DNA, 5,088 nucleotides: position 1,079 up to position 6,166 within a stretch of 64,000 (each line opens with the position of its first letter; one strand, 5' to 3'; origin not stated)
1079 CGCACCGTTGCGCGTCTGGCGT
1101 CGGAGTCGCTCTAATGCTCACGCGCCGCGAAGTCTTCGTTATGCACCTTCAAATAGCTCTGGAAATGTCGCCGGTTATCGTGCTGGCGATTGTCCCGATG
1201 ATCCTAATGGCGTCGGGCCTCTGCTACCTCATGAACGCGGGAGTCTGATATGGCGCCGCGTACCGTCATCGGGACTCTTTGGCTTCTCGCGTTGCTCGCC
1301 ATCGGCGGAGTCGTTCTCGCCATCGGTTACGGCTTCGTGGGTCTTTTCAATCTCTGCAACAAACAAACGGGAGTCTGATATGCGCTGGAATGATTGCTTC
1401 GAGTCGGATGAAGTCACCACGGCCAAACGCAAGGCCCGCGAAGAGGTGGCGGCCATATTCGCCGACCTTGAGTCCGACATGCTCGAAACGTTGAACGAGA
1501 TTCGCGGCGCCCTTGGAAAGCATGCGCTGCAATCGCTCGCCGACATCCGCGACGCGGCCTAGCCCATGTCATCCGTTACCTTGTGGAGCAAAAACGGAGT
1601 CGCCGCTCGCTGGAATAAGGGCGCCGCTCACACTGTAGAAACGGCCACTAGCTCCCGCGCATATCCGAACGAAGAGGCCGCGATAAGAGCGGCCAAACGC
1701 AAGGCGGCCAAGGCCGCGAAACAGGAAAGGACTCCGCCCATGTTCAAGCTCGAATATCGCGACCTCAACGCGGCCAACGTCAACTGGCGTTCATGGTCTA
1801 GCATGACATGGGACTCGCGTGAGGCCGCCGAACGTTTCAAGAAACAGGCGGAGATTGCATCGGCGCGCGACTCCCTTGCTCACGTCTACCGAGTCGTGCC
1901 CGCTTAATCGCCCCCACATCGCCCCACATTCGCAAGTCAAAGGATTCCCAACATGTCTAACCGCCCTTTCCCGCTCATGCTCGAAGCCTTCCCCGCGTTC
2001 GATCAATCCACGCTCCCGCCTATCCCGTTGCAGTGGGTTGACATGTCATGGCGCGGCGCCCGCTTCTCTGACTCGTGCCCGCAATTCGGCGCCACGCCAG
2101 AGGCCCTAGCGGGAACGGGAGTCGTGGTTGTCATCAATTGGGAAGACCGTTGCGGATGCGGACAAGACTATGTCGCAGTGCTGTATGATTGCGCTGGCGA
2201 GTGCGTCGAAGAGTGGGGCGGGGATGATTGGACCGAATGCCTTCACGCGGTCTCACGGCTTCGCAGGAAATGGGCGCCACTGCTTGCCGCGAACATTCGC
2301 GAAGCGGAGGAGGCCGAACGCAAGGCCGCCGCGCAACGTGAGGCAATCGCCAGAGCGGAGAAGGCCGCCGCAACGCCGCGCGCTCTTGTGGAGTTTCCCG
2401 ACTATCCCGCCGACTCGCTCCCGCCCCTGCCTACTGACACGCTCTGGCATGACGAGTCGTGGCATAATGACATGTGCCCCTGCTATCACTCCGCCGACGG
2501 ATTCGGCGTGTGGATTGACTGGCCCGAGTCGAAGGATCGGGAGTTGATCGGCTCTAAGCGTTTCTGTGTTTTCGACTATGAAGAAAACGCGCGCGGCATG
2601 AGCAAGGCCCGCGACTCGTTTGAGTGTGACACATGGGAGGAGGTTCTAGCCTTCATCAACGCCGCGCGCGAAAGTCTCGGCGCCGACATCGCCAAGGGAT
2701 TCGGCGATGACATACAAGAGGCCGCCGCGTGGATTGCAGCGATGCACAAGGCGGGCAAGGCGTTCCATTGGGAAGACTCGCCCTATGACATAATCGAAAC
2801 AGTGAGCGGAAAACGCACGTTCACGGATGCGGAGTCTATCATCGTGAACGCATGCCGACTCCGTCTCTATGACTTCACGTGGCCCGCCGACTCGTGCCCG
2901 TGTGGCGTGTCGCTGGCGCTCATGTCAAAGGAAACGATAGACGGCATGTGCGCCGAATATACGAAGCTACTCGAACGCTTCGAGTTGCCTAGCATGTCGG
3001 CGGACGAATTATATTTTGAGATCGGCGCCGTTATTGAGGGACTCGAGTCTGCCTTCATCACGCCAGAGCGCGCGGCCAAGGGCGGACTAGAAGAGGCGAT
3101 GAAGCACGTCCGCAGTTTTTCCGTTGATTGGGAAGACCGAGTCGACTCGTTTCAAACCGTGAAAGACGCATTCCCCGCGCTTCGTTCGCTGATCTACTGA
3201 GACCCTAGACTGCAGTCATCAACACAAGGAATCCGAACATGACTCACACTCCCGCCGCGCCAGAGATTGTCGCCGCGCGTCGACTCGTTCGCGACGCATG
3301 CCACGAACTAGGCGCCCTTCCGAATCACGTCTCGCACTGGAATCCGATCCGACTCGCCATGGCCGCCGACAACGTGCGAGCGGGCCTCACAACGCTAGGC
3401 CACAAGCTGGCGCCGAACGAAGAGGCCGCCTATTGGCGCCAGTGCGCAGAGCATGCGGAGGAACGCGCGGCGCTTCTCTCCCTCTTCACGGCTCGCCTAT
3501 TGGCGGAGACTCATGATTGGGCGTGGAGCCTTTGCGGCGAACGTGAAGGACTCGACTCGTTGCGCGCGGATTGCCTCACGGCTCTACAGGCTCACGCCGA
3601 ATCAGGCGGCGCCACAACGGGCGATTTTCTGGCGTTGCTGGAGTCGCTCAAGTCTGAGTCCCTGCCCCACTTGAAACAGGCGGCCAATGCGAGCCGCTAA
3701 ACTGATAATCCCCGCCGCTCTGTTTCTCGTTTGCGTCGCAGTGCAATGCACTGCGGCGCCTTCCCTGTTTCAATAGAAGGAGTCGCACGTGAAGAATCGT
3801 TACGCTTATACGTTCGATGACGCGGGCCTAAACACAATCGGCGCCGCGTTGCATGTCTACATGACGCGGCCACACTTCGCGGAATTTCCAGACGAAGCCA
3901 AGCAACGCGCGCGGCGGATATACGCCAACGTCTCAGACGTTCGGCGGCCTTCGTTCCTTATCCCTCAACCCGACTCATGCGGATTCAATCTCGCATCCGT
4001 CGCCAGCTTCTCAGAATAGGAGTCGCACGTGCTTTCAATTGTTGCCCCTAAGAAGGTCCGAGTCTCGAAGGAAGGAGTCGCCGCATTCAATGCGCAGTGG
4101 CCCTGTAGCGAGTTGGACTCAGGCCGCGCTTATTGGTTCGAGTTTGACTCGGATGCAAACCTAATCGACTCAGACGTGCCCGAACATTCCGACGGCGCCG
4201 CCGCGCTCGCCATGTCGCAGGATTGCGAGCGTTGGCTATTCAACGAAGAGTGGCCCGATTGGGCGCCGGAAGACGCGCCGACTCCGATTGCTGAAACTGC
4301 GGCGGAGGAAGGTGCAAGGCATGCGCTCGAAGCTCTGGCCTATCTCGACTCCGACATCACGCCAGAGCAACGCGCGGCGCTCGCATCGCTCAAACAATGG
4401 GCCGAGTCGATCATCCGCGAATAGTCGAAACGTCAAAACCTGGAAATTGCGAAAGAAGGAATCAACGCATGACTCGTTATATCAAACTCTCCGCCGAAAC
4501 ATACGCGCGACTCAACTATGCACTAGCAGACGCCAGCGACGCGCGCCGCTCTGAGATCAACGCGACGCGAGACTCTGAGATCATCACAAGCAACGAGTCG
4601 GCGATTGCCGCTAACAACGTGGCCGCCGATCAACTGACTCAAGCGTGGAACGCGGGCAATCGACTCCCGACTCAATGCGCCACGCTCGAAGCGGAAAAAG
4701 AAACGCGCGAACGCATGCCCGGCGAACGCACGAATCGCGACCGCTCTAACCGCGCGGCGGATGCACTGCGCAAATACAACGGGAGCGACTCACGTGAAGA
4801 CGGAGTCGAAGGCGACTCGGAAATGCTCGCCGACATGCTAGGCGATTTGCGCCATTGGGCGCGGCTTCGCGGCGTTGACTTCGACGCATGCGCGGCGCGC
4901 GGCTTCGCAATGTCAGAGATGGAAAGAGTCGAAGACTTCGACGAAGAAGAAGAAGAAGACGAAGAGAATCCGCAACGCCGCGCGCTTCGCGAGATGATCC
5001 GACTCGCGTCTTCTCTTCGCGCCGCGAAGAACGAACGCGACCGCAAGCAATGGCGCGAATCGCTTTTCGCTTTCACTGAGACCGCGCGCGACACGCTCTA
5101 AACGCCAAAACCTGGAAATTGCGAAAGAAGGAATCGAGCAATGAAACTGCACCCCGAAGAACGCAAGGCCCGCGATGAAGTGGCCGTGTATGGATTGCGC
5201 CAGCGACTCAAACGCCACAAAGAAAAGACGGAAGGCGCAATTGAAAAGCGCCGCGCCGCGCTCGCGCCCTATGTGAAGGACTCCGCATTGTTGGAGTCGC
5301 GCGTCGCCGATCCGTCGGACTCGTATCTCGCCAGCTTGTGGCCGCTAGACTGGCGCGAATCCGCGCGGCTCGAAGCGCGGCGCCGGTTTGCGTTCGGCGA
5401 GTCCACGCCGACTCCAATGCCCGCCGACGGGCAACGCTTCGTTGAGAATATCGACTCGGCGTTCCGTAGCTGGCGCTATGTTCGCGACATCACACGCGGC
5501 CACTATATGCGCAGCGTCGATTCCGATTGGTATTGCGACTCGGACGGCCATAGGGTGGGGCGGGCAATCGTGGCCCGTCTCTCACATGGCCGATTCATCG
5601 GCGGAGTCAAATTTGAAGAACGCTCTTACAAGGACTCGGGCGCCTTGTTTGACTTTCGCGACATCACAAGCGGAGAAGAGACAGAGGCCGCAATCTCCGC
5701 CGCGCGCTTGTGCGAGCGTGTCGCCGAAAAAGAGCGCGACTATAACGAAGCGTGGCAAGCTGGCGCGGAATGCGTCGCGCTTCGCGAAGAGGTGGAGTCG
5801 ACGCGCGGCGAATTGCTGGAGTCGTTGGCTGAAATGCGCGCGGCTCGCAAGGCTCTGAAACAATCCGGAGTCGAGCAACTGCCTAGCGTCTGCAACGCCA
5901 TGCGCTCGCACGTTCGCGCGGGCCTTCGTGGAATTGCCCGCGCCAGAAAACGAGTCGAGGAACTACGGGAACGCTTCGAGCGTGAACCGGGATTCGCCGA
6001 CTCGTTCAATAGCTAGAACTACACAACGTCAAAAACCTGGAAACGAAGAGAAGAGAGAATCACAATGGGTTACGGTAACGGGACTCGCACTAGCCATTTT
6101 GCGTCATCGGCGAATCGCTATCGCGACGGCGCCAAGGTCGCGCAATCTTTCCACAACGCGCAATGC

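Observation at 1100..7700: About 7- to 10-fold over-representation of GAGTC/GACTC confined to the 6.6-kb leftward early block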

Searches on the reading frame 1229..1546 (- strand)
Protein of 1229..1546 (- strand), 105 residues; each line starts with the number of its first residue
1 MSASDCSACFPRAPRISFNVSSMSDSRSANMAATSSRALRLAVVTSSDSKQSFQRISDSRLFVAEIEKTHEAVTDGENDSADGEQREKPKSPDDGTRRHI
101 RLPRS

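Call 8: search_protein_families(library=phrogs, proteins=[window:1229-1546:-], max_evalue=0.01)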
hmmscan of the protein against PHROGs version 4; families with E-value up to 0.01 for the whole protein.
window:1229-1546:- (105 aa): 0 families

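Call 9: search_protein_families(library=pfam, proteins=[window:1229-1546:-], max_evalue=0.01)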
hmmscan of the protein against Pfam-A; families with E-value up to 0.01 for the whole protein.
window:1229-1546:- (105 aa): 0 families

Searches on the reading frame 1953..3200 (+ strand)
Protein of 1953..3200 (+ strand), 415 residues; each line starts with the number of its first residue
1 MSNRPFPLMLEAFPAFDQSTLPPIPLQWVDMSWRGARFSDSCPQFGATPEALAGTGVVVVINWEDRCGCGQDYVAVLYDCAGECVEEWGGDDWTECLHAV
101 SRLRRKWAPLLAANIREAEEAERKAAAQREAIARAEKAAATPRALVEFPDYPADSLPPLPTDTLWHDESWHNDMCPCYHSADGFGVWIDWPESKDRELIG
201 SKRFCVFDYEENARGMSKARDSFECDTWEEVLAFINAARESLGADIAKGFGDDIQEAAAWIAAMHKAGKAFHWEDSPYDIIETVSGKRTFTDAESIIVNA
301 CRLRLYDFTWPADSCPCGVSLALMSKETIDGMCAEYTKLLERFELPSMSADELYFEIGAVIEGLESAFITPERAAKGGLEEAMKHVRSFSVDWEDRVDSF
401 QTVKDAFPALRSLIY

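Call 8: search_protein_families(library=phrogs, proteins=[window:1953-3200:+], max_evalue=0.01)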
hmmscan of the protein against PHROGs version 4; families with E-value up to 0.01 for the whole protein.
window:1953-3200:+ (415 aa): 1 family
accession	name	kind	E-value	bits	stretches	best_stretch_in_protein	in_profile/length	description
phrog_34896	-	unknown function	5.1e-06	27.8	1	255-325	15-86/91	-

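Call 9: search_protein_families(library=pfam, proteins=[window:1953-3200:+], max_evalue=0.01)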
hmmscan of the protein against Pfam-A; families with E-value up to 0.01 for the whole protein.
window:1953-3200:+ (415 aa): 0 families

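Call 37: search_protein_families(library=ncbifam, proteins=[window:1953-3200:+], max_evalue=0.01)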
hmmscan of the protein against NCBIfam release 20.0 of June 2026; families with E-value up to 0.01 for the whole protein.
window:1953-3200:+ (415 aa): 0 families

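Call 107: search_solved_structures(query=window:1953-3200:+, max_evalue=0.1)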
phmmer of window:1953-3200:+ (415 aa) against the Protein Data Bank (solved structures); distinct sequences matched with E-value up to 0.1: 0.

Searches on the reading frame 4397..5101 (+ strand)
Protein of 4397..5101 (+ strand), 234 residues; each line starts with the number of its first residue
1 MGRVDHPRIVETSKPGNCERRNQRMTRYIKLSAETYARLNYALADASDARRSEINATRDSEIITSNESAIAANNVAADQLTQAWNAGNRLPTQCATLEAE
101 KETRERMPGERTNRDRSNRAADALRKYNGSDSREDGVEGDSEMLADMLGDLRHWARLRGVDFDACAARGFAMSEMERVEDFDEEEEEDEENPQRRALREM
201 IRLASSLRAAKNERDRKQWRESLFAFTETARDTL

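Call 8: search_protein_families(library=phrogs, proteins=[window:4397-5101:+], max_evalue=0.01)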
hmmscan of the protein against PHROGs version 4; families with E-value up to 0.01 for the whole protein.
window:4397-5101:+ (234 aa): 1 family
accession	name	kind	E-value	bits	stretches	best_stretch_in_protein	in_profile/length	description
phrog_3963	-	unknown function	2.9e-08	35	1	103-176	26-95/99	-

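Call 9: search_protein_families(library=pfam, proteins=[window:4397-5101:+], max_evalue=0.01)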
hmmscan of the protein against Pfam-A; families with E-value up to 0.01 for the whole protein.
window:4397-5101:+ (234 aa): 0 families

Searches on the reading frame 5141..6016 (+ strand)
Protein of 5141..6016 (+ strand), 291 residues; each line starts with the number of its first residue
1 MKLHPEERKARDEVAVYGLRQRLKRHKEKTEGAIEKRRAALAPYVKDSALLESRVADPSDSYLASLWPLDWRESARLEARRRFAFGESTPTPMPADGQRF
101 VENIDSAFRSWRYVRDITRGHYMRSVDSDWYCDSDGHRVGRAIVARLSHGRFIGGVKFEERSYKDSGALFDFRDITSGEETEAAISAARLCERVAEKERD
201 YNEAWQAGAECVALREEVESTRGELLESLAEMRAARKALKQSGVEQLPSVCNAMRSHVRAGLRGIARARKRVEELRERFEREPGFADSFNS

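Call 8: search_protein_families(library=phrogs, proteins=[window:5141-6016:+], max_evalue=0.01)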
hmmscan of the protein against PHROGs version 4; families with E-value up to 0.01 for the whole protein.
window:5141-6016:+ (291 aa): 3 families
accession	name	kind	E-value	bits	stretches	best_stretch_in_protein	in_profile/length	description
phrog_8188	-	unknown function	3.5e-19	70.6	1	124-280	96-246/267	-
phrog_33651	-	unknown function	0.00028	21.8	1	79-203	34-154/161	-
phrog_27363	-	unknown function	0.00047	20.9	1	114-281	54-206/221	-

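Call 9: search_protein_families(library=pfam, proteins=[window:5141-6016:+], max_evalue=0.01)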
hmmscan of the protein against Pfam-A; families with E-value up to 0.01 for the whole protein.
window:5141-6016:+ (291 aa): 0 families

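Call 37: search_protein_families(library=ncbifam, proteins=[window:5141-6016:+], max_evalue=0.01)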
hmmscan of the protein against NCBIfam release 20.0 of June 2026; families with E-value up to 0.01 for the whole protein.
window:5141-6016:+ (291 aa): 0 families

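Call 108: search_solved_structures(query=window:5141-6016:+, max_evalue=0.1)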
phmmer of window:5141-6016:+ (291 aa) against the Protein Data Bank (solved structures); distinct sequences matched with E-value up to 0.1: 1.
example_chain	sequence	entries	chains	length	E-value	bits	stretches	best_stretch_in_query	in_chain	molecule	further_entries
9rld_L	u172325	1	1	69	0.091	15.5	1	242-285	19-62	Major outer membrane lipoprotein Lpp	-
